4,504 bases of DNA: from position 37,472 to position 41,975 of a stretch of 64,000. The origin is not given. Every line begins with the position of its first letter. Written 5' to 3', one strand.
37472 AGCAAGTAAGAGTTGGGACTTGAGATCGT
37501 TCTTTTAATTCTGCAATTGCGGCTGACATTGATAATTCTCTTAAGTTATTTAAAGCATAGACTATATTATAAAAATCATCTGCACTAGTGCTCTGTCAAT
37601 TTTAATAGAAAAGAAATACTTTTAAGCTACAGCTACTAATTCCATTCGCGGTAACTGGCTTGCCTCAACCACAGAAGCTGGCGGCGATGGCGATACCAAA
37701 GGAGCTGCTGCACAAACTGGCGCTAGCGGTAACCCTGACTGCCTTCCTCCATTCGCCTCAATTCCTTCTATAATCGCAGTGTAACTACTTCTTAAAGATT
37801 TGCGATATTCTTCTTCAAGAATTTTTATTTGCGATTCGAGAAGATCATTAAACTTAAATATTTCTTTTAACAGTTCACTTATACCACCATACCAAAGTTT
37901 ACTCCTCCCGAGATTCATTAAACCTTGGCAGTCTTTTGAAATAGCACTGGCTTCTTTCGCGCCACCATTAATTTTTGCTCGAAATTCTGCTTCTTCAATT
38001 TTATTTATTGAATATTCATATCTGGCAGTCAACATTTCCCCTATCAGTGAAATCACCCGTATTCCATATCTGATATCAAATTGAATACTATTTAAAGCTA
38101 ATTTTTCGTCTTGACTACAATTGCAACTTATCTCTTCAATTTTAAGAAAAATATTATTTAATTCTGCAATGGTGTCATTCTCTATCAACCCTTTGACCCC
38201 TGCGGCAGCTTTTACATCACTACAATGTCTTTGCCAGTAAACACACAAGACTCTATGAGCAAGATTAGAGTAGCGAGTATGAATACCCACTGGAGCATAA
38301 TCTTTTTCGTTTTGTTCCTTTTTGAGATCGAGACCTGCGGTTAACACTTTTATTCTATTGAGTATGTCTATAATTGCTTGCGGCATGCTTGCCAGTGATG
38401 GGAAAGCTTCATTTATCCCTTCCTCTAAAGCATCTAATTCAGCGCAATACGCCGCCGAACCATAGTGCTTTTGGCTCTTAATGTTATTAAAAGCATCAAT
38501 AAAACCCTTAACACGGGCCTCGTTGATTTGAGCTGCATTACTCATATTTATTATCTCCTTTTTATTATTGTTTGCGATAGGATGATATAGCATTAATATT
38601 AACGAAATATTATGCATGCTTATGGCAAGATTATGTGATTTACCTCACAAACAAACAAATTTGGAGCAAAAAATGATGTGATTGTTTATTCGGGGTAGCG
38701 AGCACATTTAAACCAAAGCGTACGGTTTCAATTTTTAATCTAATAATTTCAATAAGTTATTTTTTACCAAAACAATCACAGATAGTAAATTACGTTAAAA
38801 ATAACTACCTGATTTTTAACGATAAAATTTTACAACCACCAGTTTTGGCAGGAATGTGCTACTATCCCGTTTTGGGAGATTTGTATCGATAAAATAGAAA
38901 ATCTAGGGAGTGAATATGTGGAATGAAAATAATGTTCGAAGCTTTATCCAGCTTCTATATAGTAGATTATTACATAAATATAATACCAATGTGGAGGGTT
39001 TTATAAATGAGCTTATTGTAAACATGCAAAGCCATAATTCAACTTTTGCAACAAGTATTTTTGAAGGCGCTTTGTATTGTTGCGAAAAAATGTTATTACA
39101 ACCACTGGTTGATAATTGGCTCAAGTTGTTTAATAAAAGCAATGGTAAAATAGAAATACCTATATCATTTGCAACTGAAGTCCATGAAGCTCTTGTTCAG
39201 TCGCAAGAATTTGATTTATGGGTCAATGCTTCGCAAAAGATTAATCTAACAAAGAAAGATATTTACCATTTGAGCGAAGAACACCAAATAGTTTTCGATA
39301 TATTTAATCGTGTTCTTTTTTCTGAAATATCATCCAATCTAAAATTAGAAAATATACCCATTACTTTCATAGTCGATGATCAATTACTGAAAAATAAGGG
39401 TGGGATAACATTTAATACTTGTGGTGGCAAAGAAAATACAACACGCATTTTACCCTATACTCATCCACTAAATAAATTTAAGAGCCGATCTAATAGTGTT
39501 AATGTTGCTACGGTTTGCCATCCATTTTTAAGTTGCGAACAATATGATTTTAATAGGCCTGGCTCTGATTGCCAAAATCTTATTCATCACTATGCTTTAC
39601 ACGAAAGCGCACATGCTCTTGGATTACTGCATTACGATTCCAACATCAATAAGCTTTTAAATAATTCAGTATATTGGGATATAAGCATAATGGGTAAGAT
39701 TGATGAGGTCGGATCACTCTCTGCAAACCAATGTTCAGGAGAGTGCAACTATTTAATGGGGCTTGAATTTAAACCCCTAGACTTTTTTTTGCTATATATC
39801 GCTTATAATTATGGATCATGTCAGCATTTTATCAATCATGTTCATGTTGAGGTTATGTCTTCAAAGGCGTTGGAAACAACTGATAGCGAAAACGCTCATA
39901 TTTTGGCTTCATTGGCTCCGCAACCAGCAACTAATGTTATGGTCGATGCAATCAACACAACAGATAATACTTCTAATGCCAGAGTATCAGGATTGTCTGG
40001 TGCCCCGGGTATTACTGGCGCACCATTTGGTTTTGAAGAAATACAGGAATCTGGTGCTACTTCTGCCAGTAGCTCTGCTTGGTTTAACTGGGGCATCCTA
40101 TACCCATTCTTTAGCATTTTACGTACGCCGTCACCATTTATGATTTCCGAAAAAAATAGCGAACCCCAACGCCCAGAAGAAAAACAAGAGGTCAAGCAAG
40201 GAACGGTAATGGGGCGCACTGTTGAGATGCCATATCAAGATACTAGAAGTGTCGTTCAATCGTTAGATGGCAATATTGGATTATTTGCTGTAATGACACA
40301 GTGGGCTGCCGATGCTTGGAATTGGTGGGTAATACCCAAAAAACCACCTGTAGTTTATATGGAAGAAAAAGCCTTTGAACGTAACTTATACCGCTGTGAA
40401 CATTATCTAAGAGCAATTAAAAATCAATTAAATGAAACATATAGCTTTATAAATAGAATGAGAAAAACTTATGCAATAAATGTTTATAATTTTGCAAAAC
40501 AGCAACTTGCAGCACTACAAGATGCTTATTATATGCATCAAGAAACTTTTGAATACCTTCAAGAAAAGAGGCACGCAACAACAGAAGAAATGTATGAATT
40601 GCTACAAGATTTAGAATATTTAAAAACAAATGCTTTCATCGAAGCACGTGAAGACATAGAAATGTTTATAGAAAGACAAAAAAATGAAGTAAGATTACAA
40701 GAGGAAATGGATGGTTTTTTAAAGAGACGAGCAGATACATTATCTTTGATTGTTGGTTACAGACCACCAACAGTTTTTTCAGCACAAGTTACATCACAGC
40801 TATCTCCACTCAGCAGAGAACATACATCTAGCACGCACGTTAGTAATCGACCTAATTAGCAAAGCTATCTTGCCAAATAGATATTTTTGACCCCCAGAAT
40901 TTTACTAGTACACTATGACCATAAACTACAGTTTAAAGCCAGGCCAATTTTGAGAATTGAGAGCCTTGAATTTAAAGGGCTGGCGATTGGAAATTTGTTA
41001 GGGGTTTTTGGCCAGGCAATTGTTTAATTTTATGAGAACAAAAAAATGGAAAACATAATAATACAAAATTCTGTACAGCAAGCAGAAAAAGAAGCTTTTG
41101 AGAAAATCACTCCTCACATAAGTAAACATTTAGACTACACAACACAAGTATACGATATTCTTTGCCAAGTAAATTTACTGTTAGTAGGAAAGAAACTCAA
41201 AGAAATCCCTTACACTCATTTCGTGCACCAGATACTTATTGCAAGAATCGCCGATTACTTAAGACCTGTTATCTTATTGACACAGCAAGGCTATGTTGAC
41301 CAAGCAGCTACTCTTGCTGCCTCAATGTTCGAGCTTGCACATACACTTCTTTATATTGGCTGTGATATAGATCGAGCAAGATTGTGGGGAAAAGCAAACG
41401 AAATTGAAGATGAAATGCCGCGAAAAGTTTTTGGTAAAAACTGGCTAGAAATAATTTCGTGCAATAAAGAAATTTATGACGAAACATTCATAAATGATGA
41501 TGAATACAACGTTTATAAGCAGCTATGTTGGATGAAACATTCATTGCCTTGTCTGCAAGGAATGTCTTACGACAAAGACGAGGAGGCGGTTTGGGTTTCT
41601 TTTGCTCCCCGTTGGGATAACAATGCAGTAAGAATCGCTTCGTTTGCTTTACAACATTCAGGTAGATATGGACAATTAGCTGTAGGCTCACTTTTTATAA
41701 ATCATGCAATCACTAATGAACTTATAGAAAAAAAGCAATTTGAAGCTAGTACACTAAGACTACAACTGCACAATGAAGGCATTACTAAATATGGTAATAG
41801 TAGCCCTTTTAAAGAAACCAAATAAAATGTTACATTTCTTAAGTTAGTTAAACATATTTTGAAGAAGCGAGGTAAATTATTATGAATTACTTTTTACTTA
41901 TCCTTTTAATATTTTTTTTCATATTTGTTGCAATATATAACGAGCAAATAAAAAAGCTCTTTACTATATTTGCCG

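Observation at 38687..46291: Two 178-bp Tn3-type miniature elements bracket a 7.2-kb cargo with a TATTC duplication at the outer ends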

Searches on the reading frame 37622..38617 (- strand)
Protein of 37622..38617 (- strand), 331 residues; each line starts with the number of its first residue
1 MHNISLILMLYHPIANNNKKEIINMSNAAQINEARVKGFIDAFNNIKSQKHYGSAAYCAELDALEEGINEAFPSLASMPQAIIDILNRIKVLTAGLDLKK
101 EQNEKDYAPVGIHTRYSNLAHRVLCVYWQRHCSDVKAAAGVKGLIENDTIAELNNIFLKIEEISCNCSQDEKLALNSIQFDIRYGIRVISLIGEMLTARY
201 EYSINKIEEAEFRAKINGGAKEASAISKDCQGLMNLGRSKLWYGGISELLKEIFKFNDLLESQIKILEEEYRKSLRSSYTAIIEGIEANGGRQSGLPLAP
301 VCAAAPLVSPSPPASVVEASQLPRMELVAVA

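Call 7: search_protein_families(library=pfam, proteins=[window:37622-38617:-], max_evalue=0.01)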
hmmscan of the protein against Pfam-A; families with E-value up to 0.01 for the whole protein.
window:37622-38617:- (331 aa): 0 families

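Call 13: find_encoding_contigs(protein=window:37622-38617:-, flank=10000, max_places=10)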
Protein window:37622-38617:- (331 aa): 1 contig read that carries it; 1 place shown.
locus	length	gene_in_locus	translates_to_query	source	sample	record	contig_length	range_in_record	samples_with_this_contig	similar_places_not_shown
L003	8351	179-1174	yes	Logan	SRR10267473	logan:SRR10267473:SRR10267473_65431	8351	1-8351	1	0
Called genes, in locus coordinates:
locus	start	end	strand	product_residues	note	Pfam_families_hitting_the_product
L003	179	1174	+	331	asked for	-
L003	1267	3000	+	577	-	-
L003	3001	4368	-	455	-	PF00089:Trypsin, PF13365:Trypsin_2, PF00595:PDZ (weak), PF13180:PDZ_2, PF17820:PDZ_6, PF00595:PDZ (weak), PF13180:PDZ_2 (weak), PF17820:PDZ_6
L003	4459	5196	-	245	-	PF02578:Cu-oxidase_4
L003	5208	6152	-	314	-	PF01479:S4, PF00849:PseudoU_synth_2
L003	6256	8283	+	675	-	PF13328:HD_4, PF04607:RelA_SpoT, PF02824:TGS, PF28438:RelA_RIS, PF01842:ACT, PF13291:ACT_4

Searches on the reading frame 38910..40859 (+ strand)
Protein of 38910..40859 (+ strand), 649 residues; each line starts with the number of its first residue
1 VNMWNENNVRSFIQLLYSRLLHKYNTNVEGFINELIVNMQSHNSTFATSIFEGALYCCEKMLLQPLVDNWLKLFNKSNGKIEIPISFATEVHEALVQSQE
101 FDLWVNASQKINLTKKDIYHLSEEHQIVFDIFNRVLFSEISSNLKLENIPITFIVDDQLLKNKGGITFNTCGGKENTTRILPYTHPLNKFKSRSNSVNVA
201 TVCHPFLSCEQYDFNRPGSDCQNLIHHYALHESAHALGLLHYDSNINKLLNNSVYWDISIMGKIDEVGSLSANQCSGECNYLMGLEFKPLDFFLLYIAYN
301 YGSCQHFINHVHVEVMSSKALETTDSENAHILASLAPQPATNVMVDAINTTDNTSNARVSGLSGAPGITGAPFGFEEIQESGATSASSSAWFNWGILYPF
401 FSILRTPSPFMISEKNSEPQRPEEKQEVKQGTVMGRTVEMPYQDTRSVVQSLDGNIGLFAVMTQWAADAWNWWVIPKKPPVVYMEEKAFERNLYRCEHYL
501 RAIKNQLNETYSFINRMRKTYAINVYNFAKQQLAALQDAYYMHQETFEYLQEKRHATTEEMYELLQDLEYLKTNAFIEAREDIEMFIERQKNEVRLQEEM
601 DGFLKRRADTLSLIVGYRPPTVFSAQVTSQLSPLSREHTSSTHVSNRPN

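Call 7: search_protein_families(library=pfam, proteins=[window:38910-40859:+], max_evalue=0.01)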
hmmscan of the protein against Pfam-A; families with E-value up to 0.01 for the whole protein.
window:38910-40859:+ (649 aa): 0 families

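Call 33: search_protein_families(library=ncbifam, proteins=[window:38910-40859:+], max_evalue=0.01)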
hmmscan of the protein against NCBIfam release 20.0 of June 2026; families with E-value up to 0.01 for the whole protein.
window:38910-40859:+ (649 aa): 0 families

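Call 34: search_protein_families(library=padloc, proteins=[window:38910-40859:+], max_evalue=0.01)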
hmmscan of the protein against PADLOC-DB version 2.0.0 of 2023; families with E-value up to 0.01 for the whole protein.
window:38910-40859:+ (649 aa): 0 families

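Call 72: search_solved_structures(query=window:38916-40859:+, max_evalue=1)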
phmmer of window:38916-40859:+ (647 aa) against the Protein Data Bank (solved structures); distinct sequences matched with E-value up to 1: 4.
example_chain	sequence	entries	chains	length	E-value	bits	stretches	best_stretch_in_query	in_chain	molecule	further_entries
1edu_A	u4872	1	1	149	0.22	13.2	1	467-552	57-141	EH domain binding protein EPSIN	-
1eyh_A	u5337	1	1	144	0.23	13.1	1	467-552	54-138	EPSIN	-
5lp0_A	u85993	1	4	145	0.24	13.1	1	467-552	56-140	Epsin 1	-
1h0a_A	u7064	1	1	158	0.29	12.8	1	467-552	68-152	EPSIN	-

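Call 73: search_protein_families(library=phrogs, proteins=[window:38916-40859:+], max_evalue=0.001)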
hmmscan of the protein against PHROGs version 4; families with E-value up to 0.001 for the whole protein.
window:38916-40859:+ (647 aa): 0 families
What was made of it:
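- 38916..40859 (+): Cargo gene 1, a 647-aa orphan protein. It contains the string HESAH, which fits an HExxH pattern. No match in Pfam, NCBIfam, PHROGs or PADLOC (calls 7, 33, 34, 73).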

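Call 75: find_encoding_contigs(protein=window:38916-40859:+, flank=10000, max_places=10)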
Protein window:38916-40859:+ (647 aa): 1 contig read that carries it; 1 place shown.
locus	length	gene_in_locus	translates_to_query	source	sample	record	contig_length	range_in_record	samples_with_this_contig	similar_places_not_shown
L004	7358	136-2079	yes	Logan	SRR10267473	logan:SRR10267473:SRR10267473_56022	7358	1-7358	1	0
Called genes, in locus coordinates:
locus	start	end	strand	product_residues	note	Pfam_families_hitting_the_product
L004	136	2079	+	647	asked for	-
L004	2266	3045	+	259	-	-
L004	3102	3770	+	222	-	-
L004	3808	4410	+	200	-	PF00239:Resolvase, PF02796:HTH_7 (weak)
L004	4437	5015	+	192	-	PF00903:Glyoxalase, PF12681:Glyoxalase_2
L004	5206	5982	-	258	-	PF20247:DUF6602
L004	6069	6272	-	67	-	-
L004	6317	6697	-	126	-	PF13744:HTH_37, PF13560:HTH_31 (faint), PF04545:Sigma70_r4 (weak), PF01381:HTH_3 (weak)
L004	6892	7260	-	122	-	PF15731:MqsA_antitoxin (weak), PF01381:HTH_3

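Call 85: search_protein_representatives(protein=window:38916-40859:+)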
Query: 647 residues. Proteins with E-value up to 0.001 (for the whole library): 3; up to 1e-10: 1; up to 1e-30: 1. The best 3 are listed.
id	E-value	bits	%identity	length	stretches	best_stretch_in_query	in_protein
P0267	0.0e+00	1493.8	100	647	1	1-647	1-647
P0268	1.9e-06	43.2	29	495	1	442-619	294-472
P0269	4.5e-05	38.7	28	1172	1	439-590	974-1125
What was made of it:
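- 38916..40859 (+): Only 2 weak partial homologues among 1.84 billion representatives (call 85).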

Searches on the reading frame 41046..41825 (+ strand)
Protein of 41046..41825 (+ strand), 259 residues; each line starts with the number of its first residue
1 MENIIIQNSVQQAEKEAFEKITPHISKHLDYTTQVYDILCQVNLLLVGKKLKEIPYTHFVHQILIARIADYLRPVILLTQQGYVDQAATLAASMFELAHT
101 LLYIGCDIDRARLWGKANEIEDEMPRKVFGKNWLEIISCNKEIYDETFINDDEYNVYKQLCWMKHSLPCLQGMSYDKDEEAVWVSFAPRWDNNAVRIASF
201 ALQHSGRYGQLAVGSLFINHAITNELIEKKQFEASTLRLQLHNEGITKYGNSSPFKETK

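Call 7: search_protein_families(library=pfam, proteins=[window:41046-41825:+], max_evalue=0.01)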
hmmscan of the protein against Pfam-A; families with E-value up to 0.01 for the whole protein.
window:41046-41825:+ (259 aa): 1 family
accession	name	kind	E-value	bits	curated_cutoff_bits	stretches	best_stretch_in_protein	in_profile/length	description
PF18928.5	DUF5677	-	0.0013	19.2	27.1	1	64-121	7-66/166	Family of unknown function (DUF5677)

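Call 33: search_protein_families(library=ncbifam, proteins=[window:41046-41825:+], max_evalue=0.01)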
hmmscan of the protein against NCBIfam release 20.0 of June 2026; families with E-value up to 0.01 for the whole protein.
window:41046-41825:+ (259 aa): 0 families

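Call 34: search_protein_families(library=padloc, proteins=[window:41046-41825:+], max_evalue=0.01)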
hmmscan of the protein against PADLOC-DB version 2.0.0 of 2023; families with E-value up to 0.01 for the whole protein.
window:41046-41825:+ (259 aa): 0 families

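Call 73: search_protein_families(library=phrogs, proteins=[window:41046-41825:+], max_evalue=0.001)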
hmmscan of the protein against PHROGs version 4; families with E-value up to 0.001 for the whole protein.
window:41046-41825:+ (259 aa): 0 families
